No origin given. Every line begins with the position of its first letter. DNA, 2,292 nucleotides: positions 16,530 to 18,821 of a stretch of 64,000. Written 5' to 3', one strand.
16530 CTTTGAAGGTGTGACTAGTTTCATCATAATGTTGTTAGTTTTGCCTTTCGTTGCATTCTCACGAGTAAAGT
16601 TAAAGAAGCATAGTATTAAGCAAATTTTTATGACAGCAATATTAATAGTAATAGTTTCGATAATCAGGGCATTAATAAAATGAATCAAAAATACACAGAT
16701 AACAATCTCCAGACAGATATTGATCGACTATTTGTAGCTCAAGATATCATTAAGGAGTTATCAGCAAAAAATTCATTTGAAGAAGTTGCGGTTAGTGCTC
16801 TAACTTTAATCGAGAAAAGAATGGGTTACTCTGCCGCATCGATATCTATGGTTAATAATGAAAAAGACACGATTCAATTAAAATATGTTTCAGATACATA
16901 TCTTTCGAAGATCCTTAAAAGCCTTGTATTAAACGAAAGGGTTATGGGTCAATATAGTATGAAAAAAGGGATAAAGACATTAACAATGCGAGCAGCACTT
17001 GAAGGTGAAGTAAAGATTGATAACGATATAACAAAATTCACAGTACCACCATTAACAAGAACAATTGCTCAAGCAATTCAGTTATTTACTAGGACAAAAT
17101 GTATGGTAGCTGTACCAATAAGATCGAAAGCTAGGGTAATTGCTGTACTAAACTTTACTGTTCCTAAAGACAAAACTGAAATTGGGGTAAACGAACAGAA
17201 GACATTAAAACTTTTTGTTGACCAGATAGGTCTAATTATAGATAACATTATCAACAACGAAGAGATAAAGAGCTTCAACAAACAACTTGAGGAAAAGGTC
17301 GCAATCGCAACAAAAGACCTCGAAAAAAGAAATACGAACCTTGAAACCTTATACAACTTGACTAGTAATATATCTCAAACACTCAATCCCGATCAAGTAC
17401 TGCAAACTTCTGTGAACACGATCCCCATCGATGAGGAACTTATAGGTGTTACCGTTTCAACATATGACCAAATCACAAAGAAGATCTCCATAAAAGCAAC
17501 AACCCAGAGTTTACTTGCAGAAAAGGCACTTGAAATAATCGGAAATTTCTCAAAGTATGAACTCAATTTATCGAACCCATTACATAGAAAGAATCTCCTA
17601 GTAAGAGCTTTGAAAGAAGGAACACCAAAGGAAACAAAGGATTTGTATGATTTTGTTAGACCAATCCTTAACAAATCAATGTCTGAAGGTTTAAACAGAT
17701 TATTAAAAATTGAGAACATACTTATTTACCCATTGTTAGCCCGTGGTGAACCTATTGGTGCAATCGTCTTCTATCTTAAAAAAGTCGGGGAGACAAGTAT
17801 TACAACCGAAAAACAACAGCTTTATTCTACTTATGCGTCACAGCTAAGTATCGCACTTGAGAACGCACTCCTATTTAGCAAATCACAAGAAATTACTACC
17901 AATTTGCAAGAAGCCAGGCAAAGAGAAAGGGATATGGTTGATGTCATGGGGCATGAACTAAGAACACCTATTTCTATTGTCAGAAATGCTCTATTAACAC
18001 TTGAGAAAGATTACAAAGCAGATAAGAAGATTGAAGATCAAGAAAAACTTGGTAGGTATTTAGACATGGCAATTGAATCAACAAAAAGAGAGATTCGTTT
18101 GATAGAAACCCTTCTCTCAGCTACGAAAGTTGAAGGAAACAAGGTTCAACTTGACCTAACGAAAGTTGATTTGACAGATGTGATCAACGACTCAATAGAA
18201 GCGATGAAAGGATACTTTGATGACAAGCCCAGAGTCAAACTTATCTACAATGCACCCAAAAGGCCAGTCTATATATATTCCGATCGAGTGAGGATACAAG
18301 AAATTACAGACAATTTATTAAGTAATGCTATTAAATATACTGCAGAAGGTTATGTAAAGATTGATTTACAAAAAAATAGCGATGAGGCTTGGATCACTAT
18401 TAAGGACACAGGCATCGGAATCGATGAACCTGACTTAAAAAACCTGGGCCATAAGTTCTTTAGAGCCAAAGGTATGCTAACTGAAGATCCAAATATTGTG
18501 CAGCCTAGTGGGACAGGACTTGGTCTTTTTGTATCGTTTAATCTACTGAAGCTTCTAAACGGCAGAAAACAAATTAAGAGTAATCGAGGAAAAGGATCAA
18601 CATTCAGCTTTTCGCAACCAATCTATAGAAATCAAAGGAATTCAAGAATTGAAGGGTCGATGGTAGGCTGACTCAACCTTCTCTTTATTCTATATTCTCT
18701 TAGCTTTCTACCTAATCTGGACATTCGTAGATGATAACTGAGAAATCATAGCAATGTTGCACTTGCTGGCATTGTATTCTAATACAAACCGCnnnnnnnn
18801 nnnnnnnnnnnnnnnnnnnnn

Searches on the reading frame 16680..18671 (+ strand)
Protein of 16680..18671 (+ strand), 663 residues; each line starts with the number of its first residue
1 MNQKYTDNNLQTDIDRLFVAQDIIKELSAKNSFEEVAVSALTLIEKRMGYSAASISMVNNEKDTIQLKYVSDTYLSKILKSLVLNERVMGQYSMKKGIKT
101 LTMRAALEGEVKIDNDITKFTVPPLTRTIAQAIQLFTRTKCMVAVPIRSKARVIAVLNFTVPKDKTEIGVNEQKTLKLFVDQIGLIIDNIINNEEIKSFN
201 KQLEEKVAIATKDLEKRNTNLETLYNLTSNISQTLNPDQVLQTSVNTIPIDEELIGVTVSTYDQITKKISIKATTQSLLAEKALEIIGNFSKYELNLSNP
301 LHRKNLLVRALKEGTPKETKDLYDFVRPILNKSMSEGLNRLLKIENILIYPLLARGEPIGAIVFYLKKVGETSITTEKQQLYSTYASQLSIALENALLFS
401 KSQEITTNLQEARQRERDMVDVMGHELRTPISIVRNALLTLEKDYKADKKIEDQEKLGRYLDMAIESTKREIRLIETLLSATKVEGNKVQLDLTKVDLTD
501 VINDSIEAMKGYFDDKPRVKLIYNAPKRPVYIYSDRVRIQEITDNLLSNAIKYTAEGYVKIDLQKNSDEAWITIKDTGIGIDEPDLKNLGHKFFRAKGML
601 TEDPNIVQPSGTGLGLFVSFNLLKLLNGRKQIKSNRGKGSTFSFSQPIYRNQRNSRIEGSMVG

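Call 7: search_protein_families(library=pfam, proteins=[window:16680-18671:+], max_evalue=0.001)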
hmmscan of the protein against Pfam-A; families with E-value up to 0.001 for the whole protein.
window:16680-18671:+ (663 aa): 7 families
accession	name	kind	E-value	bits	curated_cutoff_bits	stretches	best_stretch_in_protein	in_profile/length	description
PF02518.31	HATPase_c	-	5.1e-22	78.8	26.4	1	535-647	2-108/111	Histidine kinase-, DNA gyrase B-, and HSP90-like ATPase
PF13185.12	GAF_2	-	1.4e-11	45.2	28.6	1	32-188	3-136/136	GAF domain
PF00512.31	HisKA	-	4.5e-09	36.7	26.9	1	417-485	3-64/66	His Kinase A (phospho-acceptor) domain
PF13492.12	GAF_3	-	1.3e-08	35.7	27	0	345-395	81-129/129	GAF domain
PF01590.32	GAF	-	9.5e-07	29.8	22.4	0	340-393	83-133/133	GAF domain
PF11849.14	DUF3369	-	5.6e-05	23.9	27.2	0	103-196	76-168/168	Domain of unknown function (DUF3369)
PF13589.12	HATPase_c_3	-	0.00025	21.5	25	1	545-618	9-79/137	Histidine kinase-, DNA gyrase B-, and HSP90-like ATPase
